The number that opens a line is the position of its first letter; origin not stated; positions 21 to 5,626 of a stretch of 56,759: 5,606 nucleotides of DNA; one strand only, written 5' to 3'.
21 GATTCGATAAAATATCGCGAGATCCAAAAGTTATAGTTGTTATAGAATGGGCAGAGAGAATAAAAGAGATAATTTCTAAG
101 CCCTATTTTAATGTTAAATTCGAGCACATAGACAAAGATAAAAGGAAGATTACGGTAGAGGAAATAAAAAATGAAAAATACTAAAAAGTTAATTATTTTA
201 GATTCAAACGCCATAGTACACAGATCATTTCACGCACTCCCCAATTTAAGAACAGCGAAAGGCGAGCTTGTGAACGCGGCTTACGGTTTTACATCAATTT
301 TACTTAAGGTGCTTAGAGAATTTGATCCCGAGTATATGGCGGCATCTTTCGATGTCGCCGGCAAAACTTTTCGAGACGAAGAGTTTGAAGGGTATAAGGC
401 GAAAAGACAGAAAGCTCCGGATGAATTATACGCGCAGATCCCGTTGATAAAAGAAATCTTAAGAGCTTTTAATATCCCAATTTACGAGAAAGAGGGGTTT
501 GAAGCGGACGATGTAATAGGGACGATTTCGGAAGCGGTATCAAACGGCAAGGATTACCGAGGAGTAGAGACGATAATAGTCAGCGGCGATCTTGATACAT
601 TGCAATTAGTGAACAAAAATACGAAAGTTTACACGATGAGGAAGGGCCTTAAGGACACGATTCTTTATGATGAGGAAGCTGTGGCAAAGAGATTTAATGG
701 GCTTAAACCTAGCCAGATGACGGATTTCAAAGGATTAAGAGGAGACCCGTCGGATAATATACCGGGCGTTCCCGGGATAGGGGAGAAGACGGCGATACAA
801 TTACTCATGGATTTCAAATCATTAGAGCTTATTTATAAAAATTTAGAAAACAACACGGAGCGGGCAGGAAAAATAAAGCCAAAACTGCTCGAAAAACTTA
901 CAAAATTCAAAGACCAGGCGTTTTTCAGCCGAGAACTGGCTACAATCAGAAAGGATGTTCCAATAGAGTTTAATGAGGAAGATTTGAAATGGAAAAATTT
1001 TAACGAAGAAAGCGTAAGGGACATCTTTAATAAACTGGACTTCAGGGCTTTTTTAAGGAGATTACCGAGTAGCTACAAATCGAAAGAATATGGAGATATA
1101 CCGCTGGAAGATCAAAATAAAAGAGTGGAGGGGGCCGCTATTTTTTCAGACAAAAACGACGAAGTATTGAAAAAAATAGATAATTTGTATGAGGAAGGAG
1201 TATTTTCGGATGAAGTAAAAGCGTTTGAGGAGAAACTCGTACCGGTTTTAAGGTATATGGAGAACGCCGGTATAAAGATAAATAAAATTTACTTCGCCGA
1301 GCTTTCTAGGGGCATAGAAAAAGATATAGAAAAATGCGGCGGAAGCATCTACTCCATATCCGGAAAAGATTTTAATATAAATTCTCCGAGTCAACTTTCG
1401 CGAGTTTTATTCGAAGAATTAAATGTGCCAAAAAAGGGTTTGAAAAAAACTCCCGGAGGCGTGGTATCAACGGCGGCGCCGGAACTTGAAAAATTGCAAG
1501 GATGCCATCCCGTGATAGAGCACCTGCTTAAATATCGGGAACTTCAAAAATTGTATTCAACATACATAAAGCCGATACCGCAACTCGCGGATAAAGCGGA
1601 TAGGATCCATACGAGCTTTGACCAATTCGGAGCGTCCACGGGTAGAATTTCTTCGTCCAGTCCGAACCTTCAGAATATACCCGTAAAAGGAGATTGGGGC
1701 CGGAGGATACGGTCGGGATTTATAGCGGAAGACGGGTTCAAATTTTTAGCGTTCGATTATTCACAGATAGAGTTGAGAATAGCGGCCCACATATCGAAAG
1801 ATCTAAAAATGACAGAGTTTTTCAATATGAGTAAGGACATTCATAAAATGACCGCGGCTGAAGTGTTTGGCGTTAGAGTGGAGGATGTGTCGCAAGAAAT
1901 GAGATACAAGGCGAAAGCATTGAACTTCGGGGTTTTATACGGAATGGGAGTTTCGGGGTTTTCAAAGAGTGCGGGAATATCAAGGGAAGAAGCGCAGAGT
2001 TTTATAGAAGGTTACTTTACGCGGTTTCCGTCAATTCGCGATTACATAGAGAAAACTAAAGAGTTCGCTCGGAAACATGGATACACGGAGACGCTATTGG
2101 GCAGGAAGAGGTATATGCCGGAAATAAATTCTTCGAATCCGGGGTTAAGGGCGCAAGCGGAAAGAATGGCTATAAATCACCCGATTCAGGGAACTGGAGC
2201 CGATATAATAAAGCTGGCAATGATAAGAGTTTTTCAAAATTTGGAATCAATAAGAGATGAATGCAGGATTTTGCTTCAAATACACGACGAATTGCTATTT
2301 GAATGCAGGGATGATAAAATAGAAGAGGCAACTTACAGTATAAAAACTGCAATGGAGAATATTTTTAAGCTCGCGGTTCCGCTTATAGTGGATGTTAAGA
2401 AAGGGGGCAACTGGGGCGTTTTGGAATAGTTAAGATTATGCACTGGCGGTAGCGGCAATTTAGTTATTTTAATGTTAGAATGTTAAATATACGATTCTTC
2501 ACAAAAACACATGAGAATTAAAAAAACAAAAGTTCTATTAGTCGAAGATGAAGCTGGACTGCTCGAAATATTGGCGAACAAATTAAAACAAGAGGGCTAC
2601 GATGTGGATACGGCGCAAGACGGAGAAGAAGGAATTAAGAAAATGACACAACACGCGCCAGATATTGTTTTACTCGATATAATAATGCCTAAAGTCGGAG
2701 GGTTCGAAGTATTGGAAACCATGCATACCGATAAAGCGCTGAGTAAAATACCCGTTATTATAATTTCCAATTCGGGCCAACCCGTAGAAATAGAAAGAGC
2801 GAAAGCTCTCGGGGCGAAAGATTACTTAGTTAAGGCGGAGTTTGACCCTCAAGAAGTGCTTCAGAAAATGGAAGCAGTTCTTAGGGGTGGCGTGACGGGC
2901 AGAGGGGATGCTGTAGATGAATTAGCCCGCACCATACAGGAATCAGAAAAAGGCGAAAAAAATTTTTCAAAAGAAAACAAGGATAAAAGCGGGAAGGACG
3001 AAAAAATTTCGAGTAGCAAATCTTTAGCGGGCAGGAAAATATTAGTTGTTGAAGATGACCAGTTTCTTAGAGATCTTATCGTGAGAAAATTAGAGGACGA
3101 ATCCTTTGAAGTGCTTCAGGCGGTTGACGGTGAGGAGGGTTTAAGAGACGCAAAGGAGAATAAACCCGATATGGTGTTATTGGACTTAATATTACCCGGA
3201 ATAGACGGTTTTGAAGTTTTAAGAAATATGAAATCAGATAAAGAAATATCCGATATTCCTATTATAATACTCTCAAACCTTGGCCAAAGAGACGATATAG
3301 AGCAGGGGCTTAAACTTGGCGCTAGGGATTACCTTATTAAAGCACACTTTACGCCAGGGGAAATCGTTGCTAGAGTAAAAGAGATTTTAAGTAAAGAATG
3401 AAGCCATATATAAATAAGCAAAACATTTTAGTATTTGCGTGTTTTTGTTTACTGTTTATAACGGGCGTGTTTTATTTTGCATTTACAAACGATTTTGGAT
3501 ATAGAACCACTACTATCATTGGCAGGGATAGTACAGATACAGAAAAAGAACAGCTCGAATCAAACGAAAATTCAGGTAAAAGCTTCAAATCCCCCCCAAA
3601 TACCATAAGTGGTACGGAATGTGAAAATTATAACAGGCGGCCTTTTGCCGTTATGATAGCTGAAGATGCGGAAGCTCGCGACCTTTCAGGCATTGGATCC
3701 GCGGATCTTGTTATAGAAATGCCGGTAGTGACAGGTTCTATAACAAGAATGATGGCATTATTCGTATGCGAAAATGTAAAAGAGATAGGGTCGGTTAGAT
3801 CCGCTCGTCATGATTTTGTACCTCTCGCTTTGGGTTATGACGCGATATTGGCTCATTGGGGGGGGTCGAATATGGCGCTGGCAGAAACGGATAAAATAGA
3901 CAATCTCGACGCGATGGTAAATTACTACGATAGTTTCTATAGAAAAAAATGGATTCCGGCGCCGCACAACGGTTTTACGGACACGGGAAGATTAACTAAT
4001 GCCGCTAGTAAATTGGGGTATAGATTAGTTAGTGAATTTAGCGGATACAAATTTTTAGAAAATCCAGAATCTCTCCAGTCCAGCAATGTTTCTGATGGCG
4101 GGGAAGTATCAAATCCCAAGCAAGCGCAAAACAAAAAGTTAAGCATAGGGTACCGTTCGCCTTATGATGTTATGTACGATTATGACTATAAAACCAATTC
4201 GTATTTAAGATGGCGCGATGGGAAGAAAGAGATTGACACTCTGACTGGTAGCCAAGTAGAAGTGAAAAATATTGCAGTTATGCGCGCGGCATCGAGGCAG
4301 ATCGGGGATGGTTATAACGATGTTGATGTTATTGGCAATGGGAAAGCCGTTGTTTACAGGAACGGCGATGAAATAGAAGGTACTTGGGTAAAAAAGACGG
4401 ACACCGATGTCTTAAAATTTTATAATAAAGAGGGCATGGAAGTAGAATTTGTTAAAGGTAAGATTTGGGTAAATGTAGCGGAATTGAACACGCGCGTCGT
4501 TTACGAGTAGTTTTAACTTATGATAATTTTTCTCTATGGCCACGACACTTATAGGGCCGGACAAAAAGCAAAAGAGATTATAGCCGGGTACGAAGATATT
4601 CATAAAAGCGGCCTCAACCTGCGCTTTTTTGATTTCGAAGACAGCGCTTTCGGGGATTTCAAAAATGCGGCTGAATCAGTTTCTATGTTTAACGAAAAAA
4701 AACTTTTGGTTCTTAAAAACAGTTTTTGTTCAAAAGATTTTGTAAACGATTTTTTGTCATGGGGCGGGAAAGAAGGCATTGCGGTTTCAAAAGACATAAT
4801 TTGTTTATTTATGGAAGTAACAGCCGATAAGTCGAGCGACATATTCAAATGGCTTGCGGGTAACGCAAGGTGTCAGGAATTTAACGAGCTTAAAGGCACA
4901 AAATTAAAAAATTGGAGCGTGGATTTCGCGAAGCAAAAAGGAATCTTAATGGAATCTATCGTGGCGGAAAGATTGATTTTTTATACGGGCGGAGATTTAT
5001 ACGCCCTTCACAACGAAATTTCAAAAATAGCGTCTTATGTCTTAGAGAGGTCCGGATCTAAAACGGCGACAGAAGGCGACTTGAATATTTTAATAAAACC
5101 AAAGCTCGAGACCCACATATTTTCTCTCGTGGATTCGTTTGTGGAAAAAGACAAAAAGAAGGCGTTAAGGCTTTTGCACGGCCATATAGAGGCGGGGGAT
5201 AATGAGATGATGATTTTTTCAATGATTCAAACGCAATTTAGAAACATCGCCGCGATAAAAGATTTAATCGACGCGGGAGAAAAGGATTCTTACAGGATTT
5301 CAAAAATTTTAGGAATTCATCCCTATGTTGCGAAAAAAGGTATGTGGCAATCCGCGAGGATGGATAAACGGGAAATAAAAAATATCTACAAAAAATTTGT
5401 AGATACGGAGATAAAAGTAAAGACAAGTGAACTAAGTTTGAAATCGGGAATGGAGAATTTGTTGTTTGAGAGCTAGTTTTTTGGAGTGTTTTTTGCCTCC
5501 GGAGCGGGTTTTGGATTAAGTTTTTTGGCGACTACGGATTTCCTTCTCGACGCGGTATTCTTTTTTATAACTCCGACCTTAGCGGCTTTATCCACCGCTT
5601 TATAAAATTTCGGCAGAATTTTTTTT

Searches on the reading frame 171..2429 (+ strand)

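Call 8: search_protein_families(library=pfam, proteins=[window:171-2429:+], max_evalue=0.00001)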
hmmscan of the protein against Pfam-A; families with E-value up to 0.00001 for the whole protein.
window:171-2429:+ (752 aa): 3 families
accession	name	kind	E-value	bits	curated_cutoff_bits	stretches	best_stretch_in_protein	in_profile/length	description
PF00476.26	DNA_pol_A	-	3.2e-145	484.3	34.3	1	374-749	3-380/381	DNA polymerase family A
PF02739.22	5_3_exonuc_N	-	1.5e-51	174.8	34.3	1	6-175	1-163/164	5'-3' exonuclease, N-terminal resolvase-like domain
PF01367.25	5_3_exonuc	-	1e-32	112.9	40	1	179-279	2-96/97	5'-3' exonuclease, C-terminal SAM fold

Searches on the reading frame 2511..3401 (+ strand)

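Call 78: search_protein_families(library=pfam, proteins=[window:2511-3401:+], max_evalue=0.0001)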
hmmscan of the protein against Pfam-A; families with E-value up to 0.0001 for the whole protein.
window:2511-3401:+ (296 aa): 2 families
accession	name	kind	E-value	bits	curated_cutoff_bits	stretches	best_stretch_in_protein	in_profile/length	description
PF00072.30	Response_reg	-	1e-51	174.2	30.2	2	8-119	1-109/111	Response regulator receiver domain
PF02310.24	B12-binding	-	3.5e-06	27.3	32.1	0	19-107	18-109/121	B12 binding domain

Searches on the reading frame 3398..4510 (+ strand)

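Call 78: search_protein_families(library=pfam, proteins=[window:3398-4510:+], max_evalue=0.0001)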
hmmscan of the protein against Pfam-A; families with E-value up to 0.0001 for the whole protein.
window:3398-4510:+ (370 aa): 2 families
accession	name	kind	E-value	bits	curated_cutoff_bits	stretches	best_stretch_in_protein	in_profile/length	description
PF11258.13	DUF3048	-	9.9e-35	120.3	25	1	76-209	10-148/148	Protein of unknown function (DUF3048) N-terminal domain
PF17479.7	DUF3048_C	-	1.6e-23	83.7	25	1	251-358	4-114/114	Protein of unknown function (DUF3048) C-terminal domain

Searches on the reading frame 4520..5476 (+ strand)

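Call 78: search_protein_families(library=pfam, proteins=[window:4520-5476:+], max_evalue=0.0001)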
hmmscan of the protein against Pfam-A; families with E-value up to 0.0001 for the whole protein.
window:4520-5476:+ (318 aa): 2 families
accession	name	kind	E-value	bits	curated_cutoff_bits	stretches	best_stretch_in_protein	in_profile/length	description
PF21694.2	DNA_pol3_delta_C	-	8e-24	84.4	27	1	197-316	1-119/121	DNA polymerase III delta subunit, C-terminal domain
PF06144.19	DNA_pol3_delta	-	1.9e-05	25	21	0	4-117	2-119/124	DNA polymerase III, delta subunit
